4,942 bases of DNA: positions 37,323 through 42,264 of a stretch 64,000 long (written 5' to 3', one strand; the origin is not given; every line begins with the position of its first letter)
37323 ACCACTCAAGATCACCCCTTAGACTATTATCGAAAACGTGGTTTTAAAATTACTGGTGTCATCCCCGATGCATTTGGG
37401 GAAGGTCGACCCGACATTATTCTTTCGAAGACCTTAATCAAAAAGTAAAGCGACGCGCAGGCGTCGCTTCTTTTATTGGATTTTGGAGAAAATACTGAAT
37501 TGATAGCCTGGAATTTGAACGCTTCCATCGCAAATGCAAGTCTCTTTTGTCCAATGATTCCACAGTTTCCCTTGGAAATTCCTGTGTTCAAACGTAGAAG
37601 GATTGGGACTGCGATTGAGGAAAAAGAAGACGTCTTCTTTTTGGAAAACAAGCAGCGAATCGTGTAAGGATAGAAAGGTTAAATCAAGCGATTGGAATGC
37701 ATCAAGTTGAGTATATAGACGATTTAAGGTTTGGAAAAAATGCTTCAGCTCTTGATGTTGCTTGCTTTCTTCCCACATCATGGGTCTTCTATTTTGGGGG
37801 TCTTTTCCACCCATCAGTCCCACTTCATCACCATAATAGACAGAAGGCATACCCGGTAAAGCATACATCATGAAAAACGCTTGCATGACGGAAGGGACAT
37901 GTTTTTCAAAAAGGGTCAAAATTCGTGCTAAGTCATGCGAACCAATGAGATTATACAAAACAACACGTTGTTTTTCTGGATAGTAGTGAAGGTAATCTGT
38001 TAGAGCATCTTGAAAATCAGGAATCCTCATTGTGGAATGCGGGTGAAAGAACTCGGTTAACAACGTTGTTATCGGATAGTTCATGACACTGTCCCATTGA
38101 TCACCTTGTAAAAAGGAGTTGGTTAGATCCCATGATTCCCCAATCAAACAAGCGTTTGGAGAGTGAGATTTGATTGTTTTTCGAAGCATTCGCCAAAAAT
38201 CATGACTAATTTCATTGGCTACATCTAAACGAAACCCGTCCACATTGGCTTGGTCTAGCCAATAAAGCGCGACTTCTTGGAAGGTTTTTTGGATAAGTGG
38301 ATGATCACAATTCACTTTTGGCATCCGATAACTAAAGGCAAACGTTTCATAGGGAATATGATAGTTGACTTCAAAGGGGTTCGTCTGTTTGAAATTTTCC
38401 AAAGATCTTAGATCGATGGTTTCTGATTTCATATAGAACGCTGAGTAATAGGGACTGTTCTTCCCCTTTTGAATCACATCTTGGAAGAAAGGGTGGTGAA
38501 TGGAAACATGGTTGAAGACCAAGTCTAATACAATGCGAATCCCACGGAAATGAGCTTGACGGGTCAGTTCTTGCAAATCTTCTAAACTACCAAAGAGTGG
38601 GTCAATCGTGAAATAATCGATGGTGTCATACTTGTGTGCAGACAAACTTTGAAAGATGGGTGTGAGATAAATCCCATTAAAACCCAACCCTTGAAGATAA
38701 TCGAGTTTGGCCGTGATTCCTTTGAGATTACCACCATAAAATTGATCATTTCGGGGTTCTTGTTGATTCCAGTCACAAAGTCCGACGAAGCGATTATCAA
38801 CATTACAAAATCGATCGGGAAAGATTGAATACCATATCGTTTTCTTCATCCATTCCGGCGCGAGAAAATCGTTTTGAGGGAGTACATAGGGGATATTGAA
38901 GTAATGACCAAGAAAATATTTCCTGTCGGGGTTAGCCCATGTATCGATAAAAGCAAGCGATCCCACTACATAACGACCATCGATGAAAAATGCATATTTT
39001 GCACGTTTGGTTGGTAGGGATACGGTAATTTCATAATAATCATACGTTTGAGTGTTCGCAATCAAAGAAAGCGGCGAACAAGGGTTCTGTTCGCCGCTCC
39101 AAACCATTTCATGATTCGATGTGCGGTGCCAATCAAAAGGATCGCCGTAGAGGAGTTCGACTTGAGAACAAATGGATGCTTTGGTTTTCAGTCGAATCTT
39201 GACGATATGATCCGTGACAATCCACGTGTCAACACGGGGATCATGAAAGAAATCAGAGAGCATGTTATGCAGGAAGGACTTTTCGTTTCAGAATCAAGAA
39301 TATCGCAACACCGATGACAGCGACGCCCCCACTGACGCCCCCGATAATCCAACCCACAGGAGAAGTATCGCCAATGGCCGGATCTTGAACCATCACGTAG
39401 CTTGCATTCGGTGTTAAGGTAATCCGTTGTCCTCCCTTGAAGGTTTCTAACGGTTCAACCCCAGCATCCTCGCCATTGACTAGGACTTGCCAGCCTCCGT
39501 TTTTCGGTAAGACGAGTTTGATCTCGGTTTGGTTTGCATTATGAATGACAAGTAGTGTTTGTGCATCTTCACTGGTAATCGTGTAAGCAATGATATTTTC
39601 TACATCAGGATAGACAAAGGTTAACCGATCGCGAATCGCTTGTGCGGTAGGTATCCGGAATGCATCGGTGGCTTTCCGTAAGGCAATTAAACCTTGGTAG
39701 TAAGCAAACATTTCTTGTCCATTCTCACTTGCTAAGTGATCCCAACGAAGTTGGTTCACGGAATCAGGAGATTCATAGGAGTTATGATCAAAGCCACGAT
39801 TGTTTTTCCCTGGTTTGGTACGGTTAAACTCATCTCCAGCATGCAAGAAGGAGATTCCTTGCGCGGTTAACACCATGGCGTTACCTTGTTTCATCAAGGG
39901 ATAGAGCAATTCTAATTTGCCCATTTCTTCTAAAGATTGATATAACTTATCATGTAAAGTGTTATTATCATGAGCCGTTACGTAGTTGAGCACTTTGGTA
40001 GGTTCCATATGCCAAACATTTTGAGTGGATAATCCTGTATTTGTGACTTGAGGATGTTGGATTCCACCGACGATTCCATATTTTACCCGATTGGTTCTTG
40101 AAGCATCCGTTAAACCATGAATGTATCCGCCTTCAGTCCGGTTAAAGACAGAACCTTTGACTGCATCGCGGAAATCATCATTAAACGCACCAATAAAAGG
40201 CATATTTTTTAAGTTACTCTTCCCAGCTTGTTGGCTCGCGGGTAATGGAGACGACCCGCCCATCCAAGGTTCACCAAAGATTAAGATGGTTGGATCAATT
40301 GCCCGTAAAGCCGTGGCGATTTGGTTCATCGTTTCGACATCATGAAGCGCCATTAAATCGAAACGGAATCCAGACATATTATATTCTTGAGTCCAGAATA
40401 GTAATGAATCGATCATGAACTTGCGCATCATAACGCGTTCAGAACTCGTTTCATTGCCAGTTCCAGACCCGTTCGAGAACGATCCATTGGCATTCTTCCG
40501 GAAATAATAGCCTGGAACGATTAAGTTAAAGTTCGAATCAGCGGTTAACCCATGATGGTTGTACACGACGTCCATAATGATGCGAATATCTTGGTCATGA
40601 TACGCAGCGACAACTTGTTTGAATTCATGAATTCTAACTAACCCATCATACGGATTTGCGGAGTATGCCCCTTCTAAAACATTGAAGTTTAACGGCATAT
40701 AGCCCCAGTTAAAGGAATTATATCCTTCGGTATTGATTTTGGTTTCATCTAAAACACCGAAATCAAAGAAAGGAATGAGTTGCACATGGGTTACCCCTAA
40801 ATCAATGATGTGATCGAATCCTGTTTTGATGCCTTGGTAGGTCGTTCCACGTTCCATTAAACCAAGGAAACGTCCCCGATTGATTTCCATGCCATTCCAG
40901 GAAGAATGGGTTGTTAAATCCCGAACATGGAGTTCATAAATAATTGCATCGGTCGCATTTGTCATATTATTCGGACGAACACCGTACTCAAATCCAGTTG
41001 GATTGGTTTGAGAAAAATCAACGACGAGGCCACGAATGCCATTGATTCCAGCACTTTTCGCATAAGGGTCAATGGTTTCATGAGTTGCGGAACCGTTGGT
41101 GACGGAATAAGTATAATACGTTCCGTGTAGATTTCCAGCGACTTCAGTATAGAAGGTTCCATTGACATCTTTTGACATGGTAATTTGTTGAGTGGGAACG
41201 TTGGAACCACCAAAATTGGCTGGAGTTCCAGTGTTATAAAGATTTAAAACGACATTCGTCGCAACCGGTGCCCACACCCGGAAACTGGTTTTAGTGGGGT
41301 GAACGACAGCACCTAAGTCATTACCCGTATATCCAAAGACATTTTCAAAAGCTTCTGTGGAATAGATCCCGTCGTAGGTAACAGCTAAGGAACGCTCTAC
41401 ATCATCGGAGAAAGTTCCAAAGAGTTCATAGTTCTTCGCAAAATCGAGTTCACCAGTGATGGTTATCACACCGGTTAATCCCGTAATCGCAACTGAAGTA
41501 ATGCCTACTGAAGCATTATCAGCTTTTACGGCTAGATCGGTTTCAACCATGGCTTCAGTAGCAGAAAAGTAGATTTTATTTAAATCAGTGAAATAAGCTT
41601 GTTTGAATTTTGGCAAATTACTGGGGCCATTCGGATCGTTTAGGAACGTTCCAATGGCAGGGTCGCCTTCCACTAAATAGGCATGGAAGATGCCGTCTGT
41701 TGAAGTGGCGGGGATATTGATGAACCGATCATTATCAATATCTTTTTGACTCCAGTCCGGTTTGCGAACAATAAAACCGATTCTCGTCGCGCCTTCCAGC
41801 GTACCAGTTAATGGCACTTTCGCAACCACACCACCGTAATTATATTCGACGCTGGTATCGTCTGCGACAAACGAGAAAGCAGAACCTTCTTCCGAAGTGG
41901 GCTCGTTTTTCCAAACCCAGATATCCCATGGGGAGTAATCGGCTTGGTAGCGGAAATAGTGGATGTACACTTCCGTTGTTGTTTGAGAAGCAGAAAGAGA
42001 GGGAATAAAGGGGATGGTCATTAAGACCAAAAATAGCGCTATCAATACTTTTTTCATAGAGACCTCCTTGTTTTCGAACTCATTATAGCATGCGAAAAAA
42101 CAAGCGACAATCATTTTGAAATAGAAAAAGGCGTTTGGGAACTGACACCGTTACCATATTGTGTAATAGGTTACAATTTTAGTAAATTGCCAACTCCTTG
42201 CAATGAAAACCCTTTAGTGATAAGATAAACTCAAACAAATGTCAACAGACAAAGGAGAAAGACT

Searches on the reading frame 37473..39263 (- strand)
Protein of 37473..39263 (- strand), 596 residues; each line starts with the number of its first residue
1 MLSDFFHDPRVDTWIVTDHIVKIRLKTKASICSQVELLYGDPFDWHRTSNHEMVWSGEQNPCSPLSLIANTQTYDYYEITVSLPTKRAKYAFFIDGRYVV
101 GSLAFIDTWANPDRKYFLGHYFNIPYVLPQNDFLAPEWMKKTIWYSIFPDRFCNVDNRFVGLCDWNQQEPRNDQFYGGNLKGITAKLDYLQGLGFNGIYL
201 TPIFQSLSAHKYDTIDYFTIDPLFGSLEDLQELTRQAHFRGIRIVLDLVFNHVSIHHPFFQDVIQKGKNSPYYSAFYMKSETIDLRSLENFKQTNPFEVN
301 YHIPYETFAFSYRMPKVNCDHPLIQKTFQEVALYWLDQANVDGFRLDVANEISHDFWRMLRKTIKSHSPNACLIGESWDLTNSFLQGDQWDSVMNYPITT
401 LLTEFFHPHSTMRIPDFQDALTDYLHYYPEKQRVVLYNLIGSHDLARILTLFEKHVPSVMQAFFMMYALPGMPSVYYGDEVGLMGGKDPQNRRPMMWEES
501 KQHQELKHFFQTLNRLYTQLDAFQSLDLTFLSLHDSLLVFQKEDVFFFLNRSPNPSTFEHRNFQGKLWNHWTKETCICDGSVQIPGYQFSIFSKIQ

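Call 59: search_protein_families(library=ncbifam, proteins=[window:37473-39263:-], max_evalue=1e-10)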
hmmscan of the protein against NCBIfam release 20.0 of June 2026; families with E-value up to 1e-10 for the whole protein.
window:37473-39263:- (596 aa): 29 families (the best 25 are shown)
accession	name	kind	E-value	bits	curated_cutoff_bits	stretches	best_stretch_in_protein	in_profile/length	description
NF041090.1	Cyc-maltodext_AglB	equivalog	1e-80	271.8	540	1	136-542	2-389/470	cyclomaltodextrinase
NF008051.0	PRK10785.1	equivalog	5.3e-75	252.8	568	1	135-548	115-555/607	maltodextrin glucosidase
NF011083.0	PRK14510.1-2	equivalog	1.1e-56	192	1322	1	132-458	156-499/1186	bifunctional glycogen debranching protein GlgX/4-alpha-glucanotransferase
TIGR02456.1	treS_nterm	equivalog_domain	3.4e-37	128.2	678.35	1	178-349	25-199/539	maltose alpha-D-glucosyltransferase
TIGR02403.1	trehalose_treC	equivalog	6.8e-35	120.7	799.05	1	177-355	23-201/544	alpha,alpha-phosphotrehalase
NF008183.0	PRK10933.1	subfamily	1.3e-34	119.9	535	1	178-355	30-208/551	alpha,alpha-phosphotrehalase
NF041321.1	Alpha-amyl_MalA_Halo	equivalog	6.2e-33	114.1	875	1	135-279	253-380/666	alpha-amylase MalA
NF051899.1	BetGalacBglAAgro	equivalog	1.3e-27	96.4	900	1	178-355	25-205/537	beta-galactosidase BglA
TIGR02401.1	trehalose_TreY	equivalog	9.5e-25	87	498.65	1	183-278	18-118/838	malto-oligosyltrehalose synthase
NF007051.0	PRK09505.1-1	equivalog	1.7e-21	75.9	864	1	145-254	202-327/686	alpha-amylase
NF007060.0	PRK09505.2-5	equivalog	1.1e-19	69.9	790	1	136-254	190-323/690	alpha-amylase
NF011084.0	PRK14511.1-1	equivalog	8.7e-18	64.4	1021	1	181-289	17-130/728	malto-oligosyltrehalose synthase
TIGR02402.1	trehalose_TreZ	equivalog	1.7e-16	59.6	538.8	1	178-253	109-186/545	malto-oligosyltrehalose trehalohydrolase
NF007059.0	PRK09505.2-4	equivalog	2.1e-16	59.4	865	1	138-283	186-339/683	alpha-amylase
NF007058.0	PRK09505.2-3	equivalog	2.5e-16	58.9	897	1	143-254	211-338/742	alpha-amylase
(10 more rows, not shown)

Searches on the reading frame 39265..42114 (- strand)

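Call 59: search_protein_families(library=ncbifam, proteins=[window:39265-42114:-], max_evalue=1e-10)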
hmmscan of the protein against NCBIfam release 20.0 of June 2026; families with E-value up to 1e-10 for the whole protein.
window:39265-42114:- (949 aa): 9 families
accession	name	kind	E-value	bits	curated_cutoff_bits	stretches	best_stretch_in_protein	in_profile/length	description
TIGR02104.1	pulA_typeI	equivalog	8e-206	684.7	504.5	1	256-886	2-603/605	type I pullulanase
TIGR02102.1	pullulan_Gpos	equivalog_domain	1.2e-99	334.6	1042.25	2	45-771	110-818/1113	pullulanase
TIGR02103.1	pullul_strch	subfamily_domain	7.4e-98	328.7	697.6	3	466-659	376-573/900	pullulanase-type alpha-1,6-glucosidase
TIGR02100.1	glgX_debranch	equivalog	2e-45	155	640.9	1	384-723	150-456/688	glycogen debranching protein GlgX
TIGR02402.1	trehalose_TreZ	equivalog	7.2e-32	110.4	538.8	1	277-768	2-423/545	malto-oligosyltrehalose trehalohydrolase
NF002983.0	PRK03705.1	equivalog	9e-28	96.7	901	1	385-655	146-403/658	glycogen debranching protein GlgX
NF011082.0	PRK14510.1-1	equivalog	2.5e-23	81.5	2511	1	385-826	151-576/1410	bifunctional glycogen debranching protein GlgX/4-alpha-glucanotransferase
NF008967.0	PRK12313.1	equivalog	8.4e-18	64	577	1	264-588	28-311/633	1,4-alpha-glucan branching protein GlgB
NF003811.1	PRK05402.1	equivalog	6.1e-16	58.1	741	1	260-589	15-304/619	1,4-alpha-glucan branching protein GlgB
